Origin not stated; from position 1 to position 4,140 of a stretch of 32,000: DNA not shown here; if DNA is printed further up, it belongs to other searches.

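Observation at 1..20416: VanW-led locus with two tandem copies of a [DUF11 giant wall protein -> thioester-type giant adhesin] gene pair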

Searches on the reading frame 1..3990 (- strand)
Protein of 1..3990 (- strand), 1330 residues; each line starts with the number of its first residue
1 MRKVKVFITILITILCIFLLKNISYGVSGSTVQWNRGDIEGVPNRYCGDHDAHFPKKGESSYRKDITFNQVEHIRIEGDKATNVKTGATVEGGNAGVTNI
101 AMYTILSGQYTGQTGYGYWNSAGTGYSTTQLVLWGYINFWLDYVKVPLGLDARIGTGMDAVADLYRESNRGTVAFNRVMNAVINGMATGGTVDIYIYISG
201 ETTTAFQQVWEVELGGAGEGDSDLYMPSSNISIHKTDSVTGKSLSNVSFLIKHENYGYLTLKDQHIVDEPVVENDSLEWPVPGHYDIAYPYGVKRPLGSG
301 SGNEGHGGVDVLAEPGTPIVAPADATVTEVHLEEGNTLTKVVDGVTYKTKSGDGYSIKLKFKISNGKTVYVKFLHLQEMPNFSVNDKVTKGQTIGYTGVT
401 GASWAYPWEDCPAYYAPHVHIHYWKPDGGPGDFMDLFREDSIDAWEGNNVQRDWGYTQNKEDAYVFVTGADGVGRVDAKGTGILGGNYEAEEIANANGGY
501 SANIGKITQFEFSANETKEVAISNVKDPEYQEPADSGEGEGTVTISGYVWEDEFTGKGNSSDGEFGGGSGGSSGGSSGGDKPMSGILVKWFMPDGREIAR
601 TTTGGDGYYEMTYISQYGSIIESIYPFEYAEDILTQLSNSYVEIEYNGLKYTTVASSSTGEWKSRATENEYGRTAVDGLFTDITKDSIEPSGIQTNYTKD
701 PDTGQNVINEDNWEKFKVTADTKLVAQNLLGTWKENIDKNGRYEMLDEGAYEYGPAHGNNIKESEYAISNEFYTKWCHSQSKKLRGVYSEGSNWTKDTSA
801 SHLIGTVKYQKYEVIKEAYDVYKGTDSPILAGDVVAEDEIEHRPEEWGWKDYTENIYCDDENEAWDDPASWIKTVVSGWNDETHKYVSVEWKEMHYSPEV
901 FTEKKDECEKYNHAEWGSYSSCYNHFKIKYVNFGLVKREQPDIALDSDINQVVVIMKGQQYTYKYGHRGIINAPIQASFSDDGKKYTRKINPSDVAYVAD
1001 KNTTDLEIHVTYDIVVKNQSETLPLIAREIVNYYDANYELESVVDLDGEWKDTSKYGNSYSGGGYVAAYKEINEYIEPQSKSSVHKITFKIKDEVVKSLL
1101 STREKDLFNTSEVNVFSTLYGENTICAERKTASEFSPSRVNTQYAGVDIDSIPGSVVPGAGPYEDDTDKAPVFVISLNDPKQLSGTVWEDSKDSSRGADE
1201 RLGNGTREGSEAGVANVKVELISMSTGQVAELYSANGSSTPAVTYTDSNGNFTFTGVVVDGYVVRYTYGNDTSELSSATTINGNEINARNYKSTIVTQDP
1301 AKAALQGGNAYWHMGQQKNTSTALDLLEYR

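Call 8: search_protein_families(library=pfam, proteins=[window:1-3990:-], max_evalue=0.01)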
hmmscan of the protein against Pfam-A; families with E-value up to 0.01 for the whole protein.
window:1-3990:- (1330 aa): 4 families
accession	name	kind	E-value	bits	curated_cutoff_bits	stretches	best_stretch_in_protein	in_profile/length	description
PF01551.29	Peptidase_M23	-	1.7e-10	41.3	28.7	1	305-425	2-89/96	Peptidase family M23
PF17210.9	SdrD_B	-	4.8e-08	33.6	29.7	1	1203-1282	13-79/112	SdrD B-like domain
PF13620.12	CarboxypepD_reg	-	4.2e-06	27.5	32.3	1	1210-1274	10-62/82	Carboxypeptidase regulatory-like domain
PF17802.7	SpaA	-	0.00015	22.3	23.1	0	1230-1265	21-57/91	Prealbumin-like fold domain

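Call 9: search_protein_families(library=ncbifam, proteins=[window:1-3990:-], max_evalue=0.01)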
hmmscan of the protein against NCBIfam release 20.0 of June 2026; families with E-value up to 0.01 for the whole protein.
window:1-3990:- (1330 aa): 1 family
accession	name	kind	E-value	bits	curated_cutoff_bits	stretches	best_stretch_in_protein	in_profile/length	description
NF052530.1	Heli_ShapePgp3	exception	0.0019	17.4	300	0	362-401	202-240/270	peptidoglycan metallopeptidase Pgp3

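Call 28: search_solved_structures(query=window:1-3990:-, max_evalue=1)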
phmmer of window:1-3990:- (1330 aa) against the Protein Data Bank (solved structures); distinct sequences matched with E-value up to 1: 3.
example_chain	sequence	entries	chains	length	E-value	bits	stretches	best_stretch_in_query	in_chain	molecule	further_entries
8z5k_A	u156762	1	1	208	0.25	12.2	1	445-507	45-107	Bifunctional diguanylate cyclase/phosphodiesterase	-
8z6n_A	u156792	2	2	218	0.27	12.1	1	445-507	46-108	Bifunctional diguanylate cyclase/phosphodiesterase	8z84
8wct_A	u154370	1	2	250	0.35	11.7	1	445-506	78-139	Bifunctional diguanylate cyclase/phosphodiesterase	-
